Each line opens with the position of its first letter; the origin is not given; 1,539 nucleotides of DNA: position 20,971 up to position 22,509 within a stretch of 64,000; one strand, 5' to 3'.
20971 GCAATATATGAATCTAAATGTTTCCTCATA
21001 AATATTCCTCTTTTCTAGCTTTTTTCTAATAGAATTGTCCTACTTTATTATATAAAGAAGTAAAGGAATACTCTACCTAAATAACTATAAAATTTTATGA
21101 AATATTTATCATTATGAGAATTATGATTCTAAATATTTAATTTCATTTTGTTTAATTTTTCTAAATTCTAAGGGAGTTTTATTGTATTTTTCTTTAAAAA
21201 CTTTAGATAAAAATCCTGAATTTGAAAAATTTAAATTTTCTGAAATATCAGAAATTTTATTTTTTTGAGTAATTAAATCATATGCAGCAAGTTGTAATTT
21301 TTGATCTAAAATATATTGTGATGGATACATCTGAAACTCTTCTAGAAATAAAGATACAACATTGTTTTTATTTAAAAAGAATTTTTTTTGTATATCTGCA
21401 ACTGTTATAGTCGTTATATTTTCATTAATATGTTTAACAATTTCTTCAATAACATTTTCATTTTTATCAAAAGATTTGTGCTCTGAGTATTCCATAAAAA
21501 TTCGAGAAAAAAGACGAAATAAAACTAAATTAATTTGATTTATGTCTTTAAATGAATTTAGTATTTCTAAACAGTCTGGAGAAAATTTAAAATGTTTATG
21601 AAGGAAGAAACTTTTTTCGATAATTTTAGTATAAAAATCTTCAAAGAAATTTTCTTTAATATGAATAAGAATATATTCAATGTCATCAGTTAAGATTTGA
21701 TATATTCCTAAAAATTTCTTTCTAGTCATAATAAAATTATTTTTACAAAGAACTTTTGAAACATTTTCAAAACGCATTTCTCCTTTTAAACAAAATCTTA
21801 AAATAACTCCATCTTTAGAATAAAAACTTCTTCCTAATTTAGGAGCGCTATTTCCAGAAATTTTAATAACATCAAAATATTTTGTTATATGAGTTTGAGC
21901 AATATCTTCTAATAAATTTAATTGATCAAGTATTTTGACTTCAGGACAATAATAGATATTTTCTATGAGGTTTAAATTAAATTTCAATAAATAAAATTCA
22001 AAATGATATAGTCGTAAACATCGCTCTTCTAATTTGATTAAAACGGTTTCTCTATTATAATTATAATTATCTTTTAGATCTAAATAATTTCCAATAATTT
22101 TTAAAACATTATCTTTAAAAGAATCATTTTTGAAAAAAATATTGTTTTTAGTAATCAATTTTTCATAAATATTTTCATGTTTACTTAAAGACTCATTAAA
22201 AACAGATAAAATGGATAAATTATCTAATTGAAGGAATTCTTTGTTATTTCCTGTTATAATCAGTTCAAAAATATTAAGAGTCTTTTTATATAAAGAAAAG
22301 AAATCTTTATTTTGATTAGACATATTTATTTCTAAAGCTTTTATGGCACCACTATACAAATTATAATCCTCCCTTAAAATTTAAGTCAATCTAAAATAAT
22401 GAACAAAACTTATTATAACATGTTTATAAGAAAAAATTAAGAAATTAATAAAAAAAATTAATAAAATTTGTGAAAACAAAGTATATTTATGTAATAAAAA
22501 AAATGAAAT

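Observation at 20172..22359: Divergently oriented AraC-family regulator and RpoD-like alternative sigma factor next to the pilus operon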

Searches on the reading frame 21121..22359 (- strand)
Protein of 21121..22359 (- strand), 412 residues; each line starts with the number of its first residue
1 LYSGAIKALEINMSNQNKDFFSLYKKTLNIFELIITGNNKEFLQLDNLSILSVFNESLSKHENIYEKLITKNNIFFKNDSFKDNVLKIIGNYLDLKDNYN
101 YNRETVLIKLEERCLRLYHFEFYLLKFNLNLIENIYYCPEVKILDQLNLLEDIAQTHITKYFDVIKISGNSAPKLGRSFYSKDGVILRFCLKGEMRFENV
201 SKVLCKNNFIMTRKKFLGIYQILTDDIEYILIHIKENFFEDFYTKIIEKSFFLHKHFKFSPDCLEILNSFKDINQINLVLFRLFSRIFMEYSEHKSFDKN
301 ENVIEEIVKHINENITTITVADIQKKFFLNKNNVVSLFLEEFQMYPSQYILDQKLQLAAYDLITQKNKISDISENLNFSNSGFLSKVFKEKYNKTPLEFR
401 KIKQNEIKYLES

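Call 3: search_protein_families(library=pfam, proteins=[window:21121-22359:-], max_evalue=0.01)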
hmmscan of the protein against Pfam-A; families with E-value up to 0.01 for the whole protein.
window:21121-22359:- (412 aa): 2 families
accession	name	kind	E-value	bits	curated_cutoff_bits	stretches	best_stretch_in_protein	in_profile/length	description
PF12833.13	HTH_18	-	2.4e-10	41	33.6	1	326-401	4-79/80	Helix-turn-helix domain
PF00165.29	HTH_AraC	-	1.2e-07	32.1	26.6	1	363-401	2-42/42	Bacterial regulatory helix-turn-helix proteins, AraC family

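Call 4: search_protein_families(library=ncbifam, proteins=[window:21121-22359:-], max_evalue=0.01)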
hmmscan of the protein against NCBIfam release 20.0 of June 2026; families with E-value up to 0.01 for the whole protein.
window:21121-22359:- (412 aa): 16 families
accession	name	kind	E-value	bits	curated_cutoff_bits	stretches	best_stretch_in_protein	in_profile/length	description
TIGR04094.1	adjacent_YSIRK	equivalog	1.3e-13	50.6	200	1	294-400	277-383/383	YSIRK-targeted surface antigen transcriptional regulator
NF047455.1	TF_Staph_AryK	equivalog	5.4e-12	44.8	850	1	179-406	17-262/759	transcriptional regulator AryK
NF012144.2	ramA_TF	equivalog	9.4e-11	42.1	180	1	301-403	4-107/108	RamA family antibiotic efflux transcriptional regulator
NF007860.0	PRK10572.1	equivalog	3.9e-09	35.8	208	1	280-405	162-287/292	arabinose operon transcriptional regulator AraC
NF007584.0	PRK10219.1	equivalog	7.7e-09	35.9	174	1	300-401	3-105/107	superoxide response transcriptional regulator SoxS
NF007243.0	PRK09685.1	equivalog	1.2e-07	31.4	199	1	295-401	191-300/303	transcriptional regulator FeaR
NF047788.1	TransRegPocR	equivalog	2.1e-07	30.5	500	1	274-406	162-294/296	transcriptional regulator PocR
NF010026.0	PRK13501.1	equivalog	6.9e-07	28.7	363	1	305-401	179-276/290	HTH-type transcriptional activator RhaR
NF010028.0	PRK13503.1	equivalog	8e-07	28.7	288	1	270-405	140-275/278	HTH-type transcriptional activator RhaS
NF052534.1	RzbtTranRegRhrA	equivalog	5.4e-06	25.9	500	1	290-403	195-311/312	rhizobactin biosynthesis transcriptional regulator RhrA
NF006902.0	PRK09393.1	equivalog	4.4e-05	22.8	425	1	301-404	219-323/327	transcriptional regulator FtrA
NF007693.0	PRK10371.1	equivalog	0.00045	19.5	253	1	299-407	195-304/309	transcriptional regulator MelR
NF040475.1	chlor_reg_RclR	equivalog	0.00052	19.4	400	1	308-401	184-277/284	reactive chlorine-specific transcriptional regulator RclR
NF012228.1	RobA_TF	equivalog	0.0011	18.5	380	0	302-403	3-105/286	MDR efflux pump AcrAB transcriptional activator RobA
NF010025.2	PRK13500.1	equivalog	0.0053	16.4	525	0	338-404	213-279/282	HTH-type transcriptional activator RhaR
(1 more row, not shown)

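Call 9: find_homologous_proteins(query=window:21121-22359:-)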
Query window:21121-22359:- (412 aa): 2 proteins with E <= 0.001 among 5856 candidates.
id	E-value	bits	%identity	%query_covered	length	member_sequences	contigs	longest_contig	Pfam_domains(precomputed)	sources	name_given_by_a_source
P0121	2.7e-250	848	96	100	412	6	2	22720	PF12833.14,PF00165.30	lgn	-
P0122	2.3e-81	292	41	97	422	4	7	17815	PF12833.14,PF00165.30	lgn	-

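Call 11: find_encoding_contigs(protein=P0122, flank=10000, max_places=4)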
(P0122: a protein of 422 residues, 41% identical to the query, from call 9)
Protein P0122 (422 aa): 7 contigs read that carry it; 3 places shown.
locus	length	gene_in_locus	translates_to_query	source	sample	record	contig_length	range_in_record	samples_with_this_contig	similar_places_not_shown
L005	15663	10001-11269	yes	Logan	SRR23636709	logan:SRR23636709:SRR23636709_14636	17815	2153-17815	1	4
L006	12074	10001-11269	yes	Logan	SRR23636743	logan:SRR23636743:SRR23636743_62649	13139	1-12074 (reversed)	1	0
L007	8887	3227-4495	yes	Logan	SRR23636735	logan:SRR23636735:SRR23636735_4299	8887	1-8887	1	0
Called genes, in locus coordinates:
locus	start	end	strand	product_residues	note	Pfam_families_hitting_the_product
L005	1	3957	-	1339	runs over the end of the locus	-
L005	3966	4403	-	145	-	-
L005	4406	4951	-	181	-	-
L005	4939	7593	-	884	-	-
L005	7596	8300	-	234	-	-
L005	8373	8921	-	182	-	-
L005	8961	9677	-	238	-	-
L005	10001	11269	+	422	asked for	PF12833:HTH_18, PF00165:HTH_AraC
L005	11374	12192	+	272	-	PF00140:Sigma70_r1_2, PF04542:Sigma70_r2, PF04545:Sigma70_r4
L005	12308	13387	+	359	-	PF11449:ArsP_2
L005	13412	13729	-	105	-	-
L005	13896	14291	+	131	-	-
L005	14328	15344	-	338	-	PF00294:PfkB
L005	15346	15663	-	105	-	?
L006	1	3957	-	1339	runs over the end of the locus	-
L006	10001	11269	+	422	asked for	PF12833:HTH_18, PF00165:HTH_AraC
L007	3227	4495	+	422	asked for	PF12833:HTH_18, PF00165:HTH_AraC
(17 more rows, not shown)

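Call 44: predict_structure(alignment_id=A4)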
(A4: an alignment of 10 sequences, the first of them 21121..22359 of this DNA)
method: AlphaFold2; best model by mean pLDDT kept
length: 412 residues; sequences in the alignment: 10
mean_pLDDT: 85.2   pTM: 0.76
mean pLDDT of the five models: 85.2, 84.5, 84.3, 83.9, 83.0
residues with pLDDT >= 90: 173; 70-90: 199; 50-70: 31; < 50: 9
segments of 3 or more residues with pLDDT < 50: 293-300
pLDDT, mean of each block of 10 residues (from residue 1): 82 87 92 88 91 91 89 84 94 84 84 90 90 81 59 82 87 83 86 90 88 87 91 87 69 83 83 83 77 45 81 91 93 91 92 93 87 93 96 94 82 55
secondary structure, 60 per line:
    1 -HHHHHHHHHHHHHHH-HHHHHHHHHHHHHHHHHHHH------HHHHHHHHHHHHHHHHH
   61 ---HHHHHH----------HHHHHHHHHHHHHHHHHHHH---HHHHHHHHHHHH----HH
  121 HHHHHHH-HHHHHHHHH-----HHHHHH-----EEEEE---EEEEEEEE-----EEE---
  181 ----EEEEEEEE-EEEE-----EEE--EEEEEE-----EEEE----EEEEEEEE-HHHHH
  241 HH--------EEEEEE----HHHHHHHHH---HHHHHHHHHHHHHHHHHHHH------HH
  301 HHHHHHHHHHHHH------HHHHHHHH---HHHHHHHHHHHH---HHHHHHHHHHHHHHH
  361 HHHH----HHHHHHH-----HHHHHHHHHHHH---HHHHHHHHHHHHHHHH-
elements in order: H2-16 H18-37 H44-60 H64-69 H80-99 H103-114 H119-127 H129-137 H143-148 E154-158 E162-169 E175-177 E185-192 E194-197 E203-205 E208-213 E219-222 E227-234 H236-242 E251-256 H261-269 H273-292 H299-313 H320-327 H331-342 H346-364 H369-375 H381-392 H396-411

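Call 90: fold_search(model_id=the predicted structure, library=pdb)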
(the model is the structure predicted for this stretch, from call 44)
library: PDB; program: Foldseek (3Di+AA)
matches with E <= 10: 832; with E <= 0.001: 25
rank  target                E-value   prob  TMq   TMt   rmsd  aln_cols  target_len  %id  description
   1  6pb9                  2.4e-08  1.00  0.26  0.36  14.3       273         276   16  Crystal structure of unsaturated fatty acid bound ToxT K231A from Vibrio cholerae strain SCE256 (released 2020-01-01)
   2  6p7t                  3.5e-08  1.00  0.26  0.36  14.1       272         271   16  Crystal structure of apo ToxT K231A from Vibrio cholerae strain SCE256 (released 2020-01-01)
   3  4mlo                  3.9e-08  1.00  0.26  0.38  13.7       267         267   16  1.65A resolution structure of ToxT from Vibrio cholerae (P21 Form) (released 2016-04-20)
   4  6p7r                  5.3e-08  1.00  0.26  0.36  14.2       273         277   18  Crystal structure of unsaturated fatty acid bound wild-type ToxT from Vibrio cholerae strain SCE256 (released 2020-01-01)
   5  3gbg                  2.2e-07  1.00  0.26  0.38  13.9       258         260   17  Crystal Structure of ToxT from Vibrio Cholerae O395 (released 2010-02-23)
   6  5suw                  3.6e-07  1.00  0.26  0.37  13.9       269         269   17  Crystal Structure of ToxT from Vibrio Cholerae O395 bound to 3-(8-Methyl-1,2,3,4-tetrahydronaphthalen-1-yl)propanoic aci (released 2017-04-12)
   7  5sux                  4.4e-07  1.00  0.26  0.37  14.1       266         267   19  Crystal Structure of ToxT from Vibrio Cholerae O395 bound to (E)-4-(8-methylnaphthalen-1-yl)but-3-enoic acid (released 2017-04-12)
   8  8vst_A                2.8e-06  1.00  0.24  0.38  15.0       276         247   13  Rns mutant H20A/R75A (released 2025-07-23)
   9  6xiv_B                5.7e-06  1.00  0.25  0.38  14.7       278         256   13  SeMet-Rns, in complex with potential inhibitor (released 2021-06-30)
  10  8vrq_A                6.0e-06  1.00  0.24  0.38  15.3       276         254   13  Rns pocket mutant - R75A (released 2025-07-23)
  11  9ca5_B                7.7e-06  1.00  0.24  0.38  15.3       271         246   13  Rns pocket mutant - H20A (released 2025-06-25)
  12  6xiv_A                9.9e-06  1.00  0.25  0.37  15.1       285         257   13  SeMet-Rns, in complex with potential inhibitor (released 2021-06-30)
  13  9ca5_A                1.2e-05  1.00  0.24  0.38  15.2       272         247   13  Rns pocket mutant - H20A (released 2025-06-25)
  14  9gfp_B                1.3e-05  1.00  0.25  0.39  14.4       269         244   13  The crystal structure of CsvR from Escherichia coli (released 2025-08-20)
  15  8vst_B                1.3e-05  1.00  0.24  0.38  15.1       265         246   14  Rns mutant H20A/R75A (released 2025-07-23)
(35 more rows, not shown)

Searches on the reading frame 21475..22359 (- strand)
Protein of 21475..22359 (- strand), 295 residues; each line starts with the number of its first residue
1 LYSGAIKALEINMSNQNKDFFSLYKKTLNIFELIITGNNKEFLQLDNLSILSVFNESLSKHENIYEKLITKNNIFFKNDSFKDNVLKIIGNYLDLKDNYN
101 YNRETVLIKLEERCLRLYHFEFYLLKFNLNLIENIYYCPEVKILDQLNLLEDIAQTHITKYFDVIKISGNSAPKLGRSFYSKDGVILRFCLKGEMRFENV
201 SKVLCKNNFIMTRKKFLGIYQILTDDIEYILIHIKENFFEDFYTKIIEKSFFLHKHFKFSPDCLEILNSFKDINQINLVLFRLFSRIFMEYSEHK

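Call 28: search_protein_representatives(protein=window:21475-22359:-)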
Query: 295 residues. Proteins with E-value up to 0.001 (for the whole library): 9; up to 1e-10: 7; up to 1e-30: 2. The best 9 are listed.
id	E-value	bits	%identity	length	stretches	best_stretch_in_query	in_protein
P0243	1.2e-62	228.2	98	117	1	1-117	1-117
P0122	3.2e-51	190.8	39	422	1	1-289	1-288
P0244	1.3e-20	90.3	31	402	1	5-281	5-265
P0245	3.7e-18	82.3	31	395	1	1-289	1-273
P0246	3.0e-16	76.0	28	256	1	160-292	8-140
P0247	5.0e-15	72.0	25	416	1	6-289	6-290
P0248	7.7e-14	68.1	30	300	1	7-275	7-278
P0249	4.7e-10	55.7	24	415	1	1-289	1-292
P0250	9.9e-10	54.6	26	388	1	34-290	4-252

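Call 30: find_encoding_contigs(protein=P0244, flank=10000, max_places=2)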
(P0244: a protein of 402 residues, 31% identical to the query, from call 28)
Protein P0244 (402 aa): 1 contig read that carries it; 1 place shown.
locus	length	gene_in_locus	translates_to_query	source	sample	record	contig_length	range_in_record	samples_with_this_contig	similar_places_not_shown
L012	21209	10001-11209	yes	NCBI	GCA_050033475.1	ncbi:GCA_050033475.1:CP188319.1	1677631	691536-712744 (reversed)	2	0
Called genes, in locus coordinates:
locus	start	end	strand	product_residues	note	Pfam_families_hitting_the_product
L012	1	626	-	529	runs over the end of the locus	PF07969:Amidohydro_3, PF01979:Amidohydro_1 (weak), PF07969:Amidohydro_3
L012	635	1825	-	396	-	PF01546:Peptidase_M20, PF07687:M20_dimer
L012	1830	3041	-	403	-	PF00291:PALP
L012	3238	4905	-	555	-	PF00158:Sigma54_activat, PF14532:Sigma54_activ_2, PF25601:AAA_lid_14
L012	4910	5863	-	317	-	PF04055:Radical_SAM, PF13353:Fer4_12 (weak), PF06463:Mob_synth_C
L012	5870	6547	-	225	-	PF00528:BPD_transp_1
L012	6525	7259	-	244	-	PF13531:SBP_bac_11, PF01547:SBP_bac_1, PF12974:Phosphonate-bd (weak)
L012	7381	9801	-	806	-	PF27417:BigA_3rd (weak), PF03797:Autotransporter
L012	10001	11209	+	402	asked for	PF12833:HTH_18, PF00165:HTH_AraC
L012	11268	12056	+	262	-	PF03767:Acid_phosphat_B, PF13344:Hydrolase_6 (weak)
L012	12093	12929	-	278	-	PF01370:Epimerase, PF04321:RmlD_sub_bind, PF16363:GDP_Man_Dehyd, PF01073:3Beta_HSD, PF07993:NAD_binding_4 (weak)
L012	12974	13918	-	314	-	PF00005:ABC_tran, PF08352:oligo_HPY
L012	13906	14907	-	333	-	PF02463:SMC_N (weak), PF00005:ABC_tran, PF13304:AAA_21, PF08352:oligo_HPY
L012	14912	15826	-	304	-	PF12911:OppC_N, PF00528:BPD_transp_1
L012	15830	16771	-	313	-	PF19300:BPD_transp_1_N, PF00528:BPD_transp_1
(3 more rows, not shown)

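Call 31: find_encoding_contigs(protein=P0245, flank=8000, max_places=1)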
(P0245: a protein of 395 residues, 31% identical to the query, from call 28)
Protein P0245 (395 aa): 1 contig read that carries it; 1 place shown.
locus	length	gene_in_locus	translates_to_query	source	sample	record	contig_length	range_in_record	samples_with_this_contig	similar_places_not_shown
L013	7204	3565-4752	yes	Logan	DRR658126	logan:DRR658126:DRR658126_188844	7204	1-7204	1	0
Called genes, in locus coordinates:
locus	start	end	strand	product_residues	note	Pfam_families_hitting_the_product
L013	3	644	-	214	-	?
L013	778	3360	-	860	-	PF27417:BigA_3rd, PF03797:Autotransporter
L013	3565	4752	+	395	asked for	PF12833:HTH_18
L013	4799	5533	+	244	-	PF03767:Acid_phosphat_B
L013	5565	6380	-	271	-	PF01513:NAD_kinase, PF20143:NAD_kinase_C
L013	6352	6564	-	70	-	PF20075:DUF6471 (weak)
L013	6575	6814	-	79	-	-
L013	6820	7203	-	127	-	?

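Call 32: find_encoding_contigs(protein=P0247, flank=8000, max_places=1)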
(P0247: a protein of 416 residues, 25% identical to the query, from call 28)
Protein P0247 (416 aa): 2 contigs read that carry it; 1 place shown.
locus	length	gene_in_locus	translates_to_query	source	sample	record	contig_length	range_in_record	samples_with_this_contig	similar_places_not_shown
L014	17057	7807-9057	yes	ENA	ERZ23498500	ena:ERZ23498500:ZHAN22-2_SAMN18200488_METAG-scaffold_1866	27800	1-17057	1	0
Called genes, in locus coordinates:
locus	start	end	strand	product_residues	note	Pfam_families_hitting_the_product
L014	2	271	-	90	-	?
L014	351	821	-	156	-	PF01467:CTP_transf_like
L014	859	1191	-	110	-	-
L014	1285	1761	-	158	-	PF01967:MoaC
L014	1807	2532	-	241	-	PF02634:FdhD-NarQ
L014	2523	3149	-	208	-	PF12804:NTP_transf_3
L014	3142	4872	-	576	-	PF13510:Fer2_4 (weak), PF10588:NADH-G_4Fe-4S_3, PF12838:Fer4_7, PF13183:Fer4_8 (weak), PF13187:Fer4_9 (weak), PF13237:Fer4_10, PF02906:Fe_hyd_lg_C, PF02256:Fe_hyd_SSU, +5 more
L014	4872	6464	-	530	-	PF00384:Molybdopterin, PF01568:Molydop_binding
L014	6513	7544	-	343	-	PF13510:Fer2_4, PF10588:NADH-G_4Fe-4S_3, PF00037:Fer4 (weak), PF12797:Fer4_2 (weak), PF14697:Fer4_21, PF12838:Fer4_7, PF04879:Molybdop_Fe4S4, PF00384:Molybdopterin, +5 more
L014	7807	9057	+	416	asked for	PF12833:HTH_18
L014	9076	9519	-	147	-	PF03473:MOSC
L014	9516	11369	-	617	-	PF03453:MoeA_N, PF00994:MoCF_biosynth, PF03454:MoeA_C, PF12727:PBP_like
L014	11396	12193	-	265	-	PF03453:MoeA_N (faint), PF00994:MoCF_biosynth, PF03454:MoeA_C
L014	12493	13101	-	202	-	PF02463:SMC_N (faint), PF00005:ABC_tran, PF13304:AAA_21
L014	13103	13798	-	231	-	PF00528:BPD_transp_1 (weak)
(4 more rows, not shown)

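Call 33: find_encoding_contigs(protein=P0249, flank=8000, max_places=1)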
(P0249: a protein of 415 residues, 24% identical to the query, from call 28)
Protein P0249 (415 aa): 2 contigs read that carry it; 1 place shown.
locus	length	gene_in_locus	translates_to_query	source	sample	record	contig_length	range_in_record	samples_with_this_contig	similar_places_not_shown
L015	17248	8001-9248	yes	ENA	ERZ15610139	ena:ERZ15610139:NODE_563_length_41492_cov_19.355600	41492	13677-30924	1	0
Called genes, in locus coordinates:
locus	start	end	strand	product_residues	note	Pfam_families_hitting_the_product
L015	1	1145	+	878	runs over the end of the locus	-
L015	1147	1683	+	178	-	-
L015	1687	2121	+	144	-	-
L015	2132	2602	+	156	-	PF01476:LysM, PF23473:LysM3_LYK4_5 (faint), PF01476:LysM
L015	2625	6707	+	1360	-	-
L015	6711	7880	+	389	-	PF14903:WG_beta_rep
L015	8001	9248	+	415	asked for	PF12833:HTH_18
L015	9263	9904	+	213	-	PF13487:HD_5, PF01966:HD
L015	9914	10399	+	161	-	-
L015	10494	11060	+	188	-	PF04542:Sigma70_r2, PF08281:Sigma70_r4_2 (faint)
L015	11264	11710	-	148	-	PF01243:PNPOx_N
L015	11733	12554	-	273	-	-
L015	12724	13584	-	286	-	PF01235:Na_Ala_symp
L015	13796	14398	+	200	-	-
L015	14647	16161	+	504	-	PF13520:AA_permease_2, PF00324:AA_permease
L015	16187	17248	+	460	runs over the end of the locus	PF02127:Peptidase_M18, PF05343:Peptidase_M42 (faint)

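Call 80: search_protein_families(library=pfam, proteins=[L015:9263-9904:+, L015:10494-11060:+], max_evalue=0.01)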
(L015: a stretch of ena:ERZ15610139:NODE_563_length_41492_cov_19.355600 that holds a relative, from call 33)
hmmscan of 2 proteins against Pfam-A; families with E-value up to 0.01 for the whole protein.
L015:9263-9904:+ (213 aa): 2 families
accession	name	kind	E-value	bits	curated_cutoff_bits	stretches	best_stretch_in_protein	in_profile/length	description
PF13487.12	HD_5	-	1.3e-28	100.3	27.2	1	47-193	19-168/170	HD domain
PF01966.28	HD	-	1.2e-19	71.1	22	1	43-163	2-115/116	HD domain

L015:10494-11060:+ (188 aa): 3 families
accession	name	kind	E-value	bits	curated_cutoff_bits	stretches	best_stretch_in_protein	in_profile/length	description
PF04542.20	Sigma70_r2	-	1.8e-14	53.7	24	1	22-87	3-68/71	Sigma-70 region 2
PF08281.18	Sigma70_r4_2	-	1.7e-05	24.8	25.7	1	135-179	9-54/54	Sigma-70, region 4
PF12645.13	HTH_16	-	4e-05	24.1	22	1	6-60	4-64/65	Helix-turn-helix domain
